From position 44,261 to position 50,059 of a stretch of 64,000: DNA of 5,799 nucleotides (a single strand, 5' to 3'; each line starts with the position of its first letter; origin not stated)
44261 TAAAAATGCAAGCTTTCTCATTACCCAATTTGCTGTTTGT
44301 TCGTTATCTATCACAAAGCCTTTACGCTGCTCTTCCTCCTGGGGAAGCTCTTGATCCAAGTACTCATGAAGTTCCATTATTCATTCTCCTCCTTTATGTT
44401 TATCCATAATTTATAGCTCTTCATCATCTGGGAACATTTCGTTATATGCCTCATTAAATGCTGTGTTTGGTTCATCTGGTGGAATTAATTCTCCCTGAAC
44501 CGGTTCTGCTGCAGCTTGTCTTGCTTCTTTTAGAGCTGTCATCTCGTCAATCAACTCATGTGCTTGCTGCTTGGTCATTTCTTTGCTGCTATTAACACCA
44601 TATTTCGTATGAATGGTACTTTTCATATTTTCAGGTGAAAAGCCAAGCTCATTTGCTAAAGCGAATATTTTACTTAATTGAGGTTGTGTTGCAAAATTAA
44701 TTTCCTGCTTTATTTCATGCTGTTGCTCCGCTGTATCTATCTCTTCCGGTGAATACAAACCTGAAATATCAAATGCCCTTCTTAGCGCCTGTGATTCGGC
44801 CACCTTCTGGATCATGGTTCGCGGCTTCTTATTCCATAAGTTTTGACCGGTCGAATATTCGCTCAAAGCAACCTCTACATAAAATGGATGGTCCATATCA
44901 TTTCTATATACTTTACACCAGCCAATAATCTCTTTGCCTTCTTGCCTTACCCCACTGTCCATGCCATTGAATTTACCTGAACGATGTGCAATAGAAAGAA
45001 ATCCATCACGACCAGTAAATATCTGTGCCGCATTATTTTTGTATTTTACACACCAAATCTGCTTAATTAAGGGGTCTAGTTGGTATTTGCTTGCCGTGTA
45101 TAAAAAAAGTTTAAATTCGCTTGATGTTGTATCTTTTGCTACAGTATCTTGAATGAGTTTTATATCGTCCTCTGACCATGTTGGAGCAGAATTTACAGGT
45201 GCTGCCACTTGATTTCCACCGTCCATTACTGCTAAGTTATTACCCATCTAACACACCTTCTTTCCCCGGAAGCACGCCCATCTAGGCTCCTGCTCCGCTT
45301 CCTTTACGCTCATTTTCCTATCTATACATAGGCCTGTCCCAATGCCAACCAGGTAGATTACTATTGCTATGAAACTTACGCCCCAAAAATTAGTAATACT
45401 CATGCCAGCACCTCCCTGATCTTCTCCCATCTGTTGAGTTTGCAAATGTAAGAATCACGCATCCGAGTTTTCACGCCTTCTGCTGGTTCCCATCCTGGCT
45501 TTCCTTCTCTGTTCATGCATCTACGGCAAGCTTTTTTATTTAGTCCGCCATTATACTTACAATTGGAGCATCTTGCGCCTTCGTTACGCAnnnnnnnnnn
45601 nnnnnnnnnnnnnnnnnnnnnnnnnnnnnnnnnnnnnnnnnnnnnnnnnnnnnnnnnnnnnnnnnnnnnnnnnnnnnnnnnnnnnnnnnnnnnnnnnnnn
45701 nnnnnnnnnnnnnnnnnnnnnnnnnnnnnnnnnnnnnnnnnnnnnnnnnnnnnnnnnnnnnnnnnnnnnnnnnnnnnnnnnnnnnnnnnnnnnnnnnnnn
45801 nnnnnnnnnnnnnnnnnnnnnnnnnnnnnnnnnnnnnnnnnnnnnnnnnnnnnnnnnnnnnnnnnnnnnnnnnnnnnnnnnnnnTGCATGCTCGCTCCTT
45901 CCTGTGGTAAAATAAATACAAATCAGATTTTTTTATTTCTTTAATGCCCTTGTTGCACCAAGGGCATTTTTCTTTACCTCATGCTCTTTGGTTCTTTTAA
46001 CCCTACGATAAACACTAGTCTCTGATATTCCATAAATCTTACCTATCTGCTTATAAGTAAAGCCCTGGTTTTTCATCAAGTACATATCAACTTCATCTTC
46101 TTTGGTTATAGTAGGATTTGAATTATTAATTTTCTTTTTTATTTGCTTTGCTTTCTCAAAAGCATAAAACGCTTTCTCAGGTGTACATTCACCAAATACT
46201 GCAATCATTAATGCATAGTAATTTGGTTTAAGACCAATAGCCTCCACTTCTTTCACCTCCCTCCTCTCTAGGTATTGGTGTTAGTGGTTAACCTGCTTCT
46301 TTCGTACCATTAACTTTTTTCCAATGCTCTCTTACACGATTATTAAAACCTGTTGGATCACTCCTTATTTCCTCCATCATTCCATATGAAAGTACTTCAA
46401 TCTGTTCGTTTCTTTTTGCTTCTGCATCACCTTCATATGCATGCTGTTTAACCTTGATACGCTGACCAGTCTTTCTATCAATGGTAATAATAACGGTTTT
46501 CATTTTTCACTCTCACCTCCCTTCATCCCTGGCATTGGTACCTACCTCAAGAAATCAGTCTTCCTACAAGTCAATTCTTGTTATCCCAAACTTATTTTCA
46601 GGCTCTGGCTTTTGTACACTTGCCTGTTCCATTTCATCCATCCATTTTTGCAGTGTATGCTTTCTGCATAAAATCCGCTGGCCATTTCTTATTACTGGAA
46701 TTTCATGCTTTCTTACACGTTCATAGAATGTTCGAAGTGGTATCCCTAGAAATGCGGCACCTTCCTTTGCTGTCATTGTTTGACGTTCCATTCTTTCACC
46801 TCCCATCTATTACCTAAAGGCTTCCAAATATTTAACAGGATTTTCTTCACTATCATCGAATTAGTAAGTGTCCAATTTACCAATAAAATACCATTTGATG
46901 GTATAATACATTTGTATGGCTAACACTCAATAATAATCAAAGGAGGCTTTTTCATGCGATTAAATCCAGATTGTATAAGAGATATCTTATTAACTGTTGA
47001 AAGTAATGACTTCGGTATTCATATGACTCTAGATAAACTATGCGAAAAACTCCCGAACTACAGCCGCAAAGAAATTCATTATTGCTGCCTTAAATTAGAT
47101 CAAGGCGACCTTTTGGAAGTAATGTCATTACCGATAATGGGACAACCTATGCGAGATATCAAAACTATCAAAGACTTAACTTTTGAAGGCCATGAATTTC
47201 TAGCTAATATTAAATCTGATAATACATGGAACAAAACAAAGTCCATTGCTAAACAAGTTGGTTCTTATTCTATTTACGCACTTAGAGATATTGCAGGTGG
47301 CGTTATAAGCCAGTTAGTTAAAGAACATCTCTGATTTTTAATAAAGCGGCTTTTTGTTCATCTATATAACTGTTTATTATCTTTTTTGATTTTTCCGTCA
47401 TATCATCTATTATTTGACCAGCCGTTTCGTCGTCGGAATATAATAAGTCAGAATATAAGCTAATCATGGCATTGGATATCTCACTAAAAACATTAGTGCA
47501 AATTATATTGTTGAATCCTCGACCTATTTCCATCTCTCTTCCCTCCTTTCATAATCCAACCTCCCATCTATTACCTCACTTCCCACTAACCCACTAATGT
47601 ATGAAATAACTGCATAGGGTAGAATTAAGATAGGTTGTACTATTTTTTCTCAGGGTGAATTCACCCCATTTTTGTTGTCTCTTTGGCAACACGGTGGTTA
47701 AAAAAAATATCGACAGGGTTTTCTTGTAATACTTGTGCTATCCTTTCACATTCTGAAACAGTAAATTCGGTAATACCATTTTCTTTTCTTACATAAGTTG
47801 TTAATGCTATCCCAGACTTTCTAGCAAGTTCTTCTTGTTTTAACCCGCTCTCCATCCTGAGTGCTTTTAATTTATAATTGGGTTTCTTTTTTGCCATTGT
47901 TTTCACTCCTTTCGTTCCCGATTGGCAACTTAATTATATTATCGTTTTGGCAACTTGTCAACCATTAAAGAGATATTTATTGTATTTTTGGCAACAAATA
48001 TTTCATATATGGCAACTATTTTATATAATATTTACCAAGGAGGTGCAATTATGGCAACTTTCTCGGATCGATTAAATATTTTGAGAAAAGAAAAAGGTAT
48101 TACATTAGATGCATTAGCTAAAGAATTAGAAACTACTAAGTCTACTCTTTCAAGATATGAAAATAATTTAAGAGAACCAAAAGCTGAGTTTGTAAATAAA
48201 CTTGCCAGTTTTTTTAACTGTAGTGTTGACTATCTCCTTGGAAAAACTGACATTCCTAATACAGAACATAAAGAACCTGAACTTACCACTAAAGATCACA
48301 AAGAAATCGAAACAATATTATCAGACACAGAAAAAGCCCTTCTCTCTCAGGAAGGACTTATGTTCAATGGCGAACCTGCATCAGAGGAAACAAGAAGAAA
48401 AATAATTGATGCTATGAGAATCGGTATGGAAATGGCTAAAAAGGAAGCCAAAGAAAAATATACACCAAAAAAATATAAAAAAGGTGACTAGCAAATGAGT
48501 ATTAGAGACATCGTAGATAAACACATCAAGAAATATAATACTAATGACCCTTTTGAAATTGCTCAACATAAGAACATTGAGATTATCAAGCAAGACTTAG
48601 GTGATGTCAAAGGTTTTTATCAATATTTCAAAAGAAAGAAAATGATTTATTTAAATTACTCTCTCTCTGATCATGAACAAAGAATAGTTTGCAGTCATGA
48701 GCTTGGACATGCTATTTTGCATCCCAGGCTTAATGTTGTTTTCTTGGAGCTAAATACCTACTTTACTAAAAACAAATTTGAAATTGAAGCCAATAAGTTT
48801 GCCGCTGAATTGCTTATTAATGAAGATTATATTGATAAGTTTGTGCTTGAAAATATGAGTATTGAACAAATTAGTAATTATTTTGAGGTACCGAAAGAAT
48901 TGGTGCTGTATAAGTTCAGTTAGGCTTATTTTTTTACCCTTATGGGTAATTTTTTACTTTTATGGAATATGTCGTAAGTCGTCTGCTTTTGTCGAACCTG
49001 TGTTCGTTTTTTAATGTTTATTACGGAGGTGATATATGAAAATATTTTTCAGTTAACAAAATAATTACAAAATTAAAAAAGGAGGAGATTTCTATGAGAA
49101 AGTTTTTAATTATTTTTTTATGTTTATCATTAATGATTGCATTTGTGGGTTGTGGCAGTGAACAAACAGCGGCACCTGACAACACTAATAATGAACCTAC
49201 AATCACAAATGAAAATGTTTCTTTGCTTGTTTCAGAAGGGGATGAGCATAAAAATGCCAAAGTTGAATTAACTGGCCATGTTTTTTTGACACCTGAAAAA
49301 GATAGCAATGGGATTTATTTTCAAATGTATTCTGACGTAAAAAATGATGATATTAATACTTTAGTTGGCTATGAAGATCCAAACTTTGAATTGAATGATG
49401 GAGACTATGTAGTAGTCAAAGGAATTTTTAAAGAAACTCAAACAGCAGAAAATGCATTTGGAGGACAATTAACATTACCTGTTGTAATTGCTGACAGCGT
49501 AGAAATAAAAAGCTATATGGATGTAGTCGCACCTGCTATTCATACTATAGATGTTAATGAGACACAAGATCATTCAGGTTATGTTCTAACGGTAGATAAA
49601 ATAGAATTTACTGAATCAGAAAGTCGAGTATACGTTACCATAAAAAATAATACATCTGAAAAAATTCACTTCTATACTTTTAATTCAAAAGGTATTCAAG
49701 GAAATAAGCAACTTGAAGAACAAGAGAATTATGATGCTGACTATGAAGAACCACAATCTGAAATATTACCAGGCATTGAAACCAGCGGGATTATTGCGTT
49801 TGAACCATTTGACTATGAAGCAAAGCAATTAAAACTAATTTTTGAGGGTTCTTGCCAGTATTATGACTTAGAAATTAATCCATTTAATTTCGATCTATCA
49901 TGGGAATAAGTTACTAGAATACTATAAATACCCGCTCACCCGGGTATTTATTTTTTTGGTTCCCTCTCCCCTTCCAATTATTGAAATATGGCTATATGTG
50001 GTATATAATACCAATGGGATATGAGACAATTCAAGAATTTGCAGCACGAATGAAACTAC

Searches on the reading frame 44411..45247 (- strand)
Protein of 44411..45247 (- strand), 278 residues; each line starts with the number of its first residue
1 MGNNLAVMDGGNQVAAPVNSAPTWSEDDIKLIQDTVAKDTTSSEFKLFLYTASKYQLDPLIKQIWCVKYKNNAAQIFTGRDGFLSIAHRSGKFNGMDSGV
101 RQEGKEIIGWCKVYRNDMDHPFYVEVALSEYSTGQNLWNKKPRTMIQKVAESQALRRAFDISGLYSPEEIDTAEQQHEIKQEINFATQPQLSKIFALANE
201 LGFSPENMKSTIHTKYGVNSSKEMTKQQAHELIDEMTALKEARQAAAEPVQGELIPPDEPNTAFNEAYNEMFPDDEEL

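Call 60: search_protein_families(library=phrogs, proteins=[window:44411-45247:-], max_evalue=0.00001)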
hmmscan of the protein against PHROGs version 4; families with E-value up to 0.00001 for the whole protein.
window:44411-45247:- (278 aa): 6 families
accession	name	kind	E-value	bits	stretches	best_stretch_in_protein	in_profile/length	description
phrog_252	-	DNA, RNA and nucleotide metabolism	1.6e-40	140.3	1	26-247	23-257/263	Bet-like ssDNA annealing protein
phrog_2780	-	DNA, RNA and nucleotide metabolism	2e-34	120.6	2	21-98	33-111/369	RecT-like ssDNA annealing protein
phrog_10056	-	DNA, RNA and nucleotide metabolism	6.1e-34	118.8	1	39-244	41-258/302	RecT-like ssDNA annealing protein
phrog_2760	-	DNA, RNA and nucleotide metabolism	9.6e-27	95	1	39-182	33-200/257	RecT-like ssDNA annealing protein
phrog_2449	-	DNA, RNA and nucleotide metabolism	1.3e-11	45.6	1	134-242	158-261/301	single strand annealing protein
phrog_286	-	unknown function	5e-07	30.9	1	188-246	10-68/186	-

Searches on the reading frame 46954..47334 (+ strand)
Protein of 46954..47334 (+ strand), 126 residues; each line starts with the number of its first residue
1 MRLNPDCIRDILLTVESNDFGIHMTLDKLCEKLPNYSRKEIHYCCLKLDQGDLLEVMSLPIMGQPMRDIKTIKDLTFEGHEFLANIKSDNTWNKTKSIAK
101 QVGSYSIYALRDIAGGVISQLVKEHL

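Call 88: search_protein_families(library=pfam, proteins=[window:46954-47334:+], max_evalue=0.01)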
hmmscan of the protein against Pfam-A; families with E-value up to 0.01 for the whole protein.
window:46954-47334:+ (126 aa): 1 family
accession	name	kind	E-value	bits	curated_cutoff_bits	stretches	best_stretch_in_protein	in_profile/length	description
PF10711.15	DUF2513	-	5.4e-22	78.5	29.6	1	2-103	1-97/100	Hypothetical protein (DUF2513)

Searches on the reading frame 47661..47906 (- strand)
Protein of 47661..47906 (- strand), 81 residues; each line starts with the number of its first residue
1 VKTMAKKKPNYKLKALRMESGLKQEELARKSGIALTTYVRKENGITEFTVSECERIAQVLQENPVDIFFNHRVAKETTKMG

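Call 88: search_protein_families(library=pfam, proteins=[window:47661-47906:-], max_evalue=0.01)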
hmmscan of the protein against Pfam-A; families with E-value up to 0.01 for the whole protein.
window:47661-47906:- (81 aa): 4 families
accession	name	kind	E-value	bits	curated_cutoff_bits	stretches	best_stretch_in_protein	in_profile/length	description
PF01381.28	HTH_3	-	9.5e-12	45.2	23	1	13-65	1-53/55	Helix-turn-helix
PF13560.12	HTH_31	-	1.3e-07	32.2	27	1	13-61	6-55/64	Helix-turn-helix domain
PF13443.12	HTH_26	-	7.3e-05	23.4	22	1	12-68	1-58/63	Cro/C1-type HTH DNA-binding domain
PF12844.13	HTH_19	-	0.00032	21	30.2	1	11-66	2-57/64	Helix-turn-helix domain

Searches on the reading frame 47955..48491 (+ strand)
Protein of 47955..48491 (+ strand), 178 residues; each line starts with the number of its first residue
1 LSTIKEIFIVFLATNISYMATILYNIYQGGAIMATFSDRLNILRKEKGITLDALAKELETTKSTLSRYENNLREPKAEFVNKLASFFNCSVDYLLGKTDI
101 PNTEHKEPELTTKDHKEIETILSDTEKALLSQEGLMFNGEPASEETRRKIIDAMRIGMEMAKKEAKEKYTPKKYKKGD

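Call 17: search_protein_families(library=ncbifam, proteins=[window:47955-48491:+], max_evalue=0.01)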
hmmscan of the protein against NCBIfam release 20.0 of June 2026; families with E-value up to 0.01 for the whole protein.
window:47955-48491:+ (178 aa): 12 families
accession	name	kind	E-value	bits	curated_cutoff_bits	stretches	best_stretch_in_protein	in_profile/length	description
NF041951.1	phage_RstR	subfamily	1.1e-14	54.6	80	1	35-128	2-90/108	RstR family transcriptional repressor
NF007257.0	PRK09706.1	subfamily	1.2e-08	34.8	101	1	34-163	4-120/135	transcriptional repressor DicA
NF052239.1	antitox_spr1629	equivalog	6.8e-08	32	335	1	38-106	5-74/377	spr1629 family repressor/antitoxin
NF046032.1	TransRegSlrRBacil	equivalog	2.1e-07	31.1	250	1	41-93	7-60/149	HTH-type transcriptional regulator SlrR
NF003162.0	PRK04140.1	equivalog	2e-06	27.1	263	1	30-119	121-207/317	transcriptional regulator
TIGR00270.2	TIGR00270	equivalog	6.3e-05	22.8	110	1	31-111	71-151/159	multiprotein bridging factor aMBF1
NF007271.0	PRK09726.1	equivalog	0.00024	21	79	1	37-75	14-52/88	type II toxin-antitoxin system antitoxin HipB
NF047542.1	telomere_Tap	equivalog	0.00067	18.5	600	1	43-128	25-108/695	telomere-associated protein Tap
NF058600.1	TransRegSco1979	equivalog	0.0014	17.7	350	1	36-87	9-60/280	Sco1979 family transcriptional regulator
NF041575.1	antitoxPezA_Strep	equivalog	0.0015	18.5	290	1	38-100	4-66/158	type II toxin-antitoxin system antitoxin PezA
NF047948.1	male_kill_WMK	equivalog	0.0032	17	300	1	33-120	160-247/300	WO male-killing family protein Wmk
TIGR03830.1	CxxCG_CxxCG_HTH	subfamily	0.0046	16.7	61.8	0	39-81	69-111/127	type II TA system antitoxin MqsA family protein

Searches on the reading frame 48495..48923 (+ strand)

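Call 17: search_protein_families(library=ncbifam, proteins=[window:48495-48923:+], max_evalue=0.01)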
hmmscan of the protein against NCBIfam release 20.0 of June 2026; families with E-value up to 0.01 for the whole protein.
window:48495-48923:+ (142 aa): 1 family
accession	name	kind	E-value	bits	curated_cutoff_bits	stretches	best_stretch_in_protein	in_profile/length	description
NF052239.1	antitox_spr1629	equivalog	1.6e-06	27.5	335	1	58-121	204-264/377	spr1629 family repressor/antitoxin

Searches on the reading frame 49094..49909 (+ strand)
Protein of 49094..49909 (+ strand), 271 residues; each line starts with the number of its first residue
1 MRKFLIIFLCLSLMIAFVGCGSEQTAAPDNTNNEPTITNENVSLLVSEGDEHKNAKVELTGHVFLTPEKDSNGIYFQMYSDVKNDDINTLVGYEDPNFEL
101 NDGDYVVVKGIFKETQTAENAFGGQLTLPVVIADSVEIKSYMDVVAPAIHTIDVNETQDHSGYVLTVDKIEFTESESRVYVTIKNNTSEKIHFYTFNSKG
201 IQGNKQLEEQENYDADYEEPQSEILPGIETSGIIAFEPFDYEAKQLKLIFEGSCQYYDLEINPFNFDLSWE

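Call 3: search_protein_families(library=pfam, proteins=[window:49094-49909:+], max_evalue=0.01)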
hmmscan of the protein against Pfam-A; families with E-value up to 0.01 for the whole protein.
window:49094-49909:+ (271 aa): 3 families
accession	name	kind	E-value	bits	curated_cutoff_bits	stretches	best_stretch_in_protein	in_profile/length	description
PF18705.7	DUF5643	-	6.1e-06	26.6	34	1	150-251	2-96/115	Family of unknown function (DUF5643)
PF20251.4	Big_14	-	0.0044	17.4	27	0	161-231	3-72/104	Bacterial Ig-like domain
PF13567.11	DUF4131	-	0.0082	16.3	31.6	0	4-120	30-138/165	Domain of unknown function (DUF4131)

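Call 4: search_protein_families(library=padloc, proteins=[window:49094-49909:+], max_evalue=0.01)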
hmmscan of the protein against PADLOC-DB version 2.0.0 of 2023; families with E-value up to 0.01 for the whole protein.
window:49094-49909:+ (271 aa): 0 families

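Call 60: search_protein_families(library=phrogs, proteins=[window:49094-49909:+], max_evalue=0.00001)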
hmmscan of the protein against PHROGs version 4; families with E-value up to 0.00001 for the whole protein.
window:49094-49909:+ (271 aa): 1 family
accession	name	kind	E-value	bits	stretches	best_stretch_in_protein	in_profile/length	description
phrog_806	-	unknown function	1e-07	33.1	0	1-102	2-120/187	-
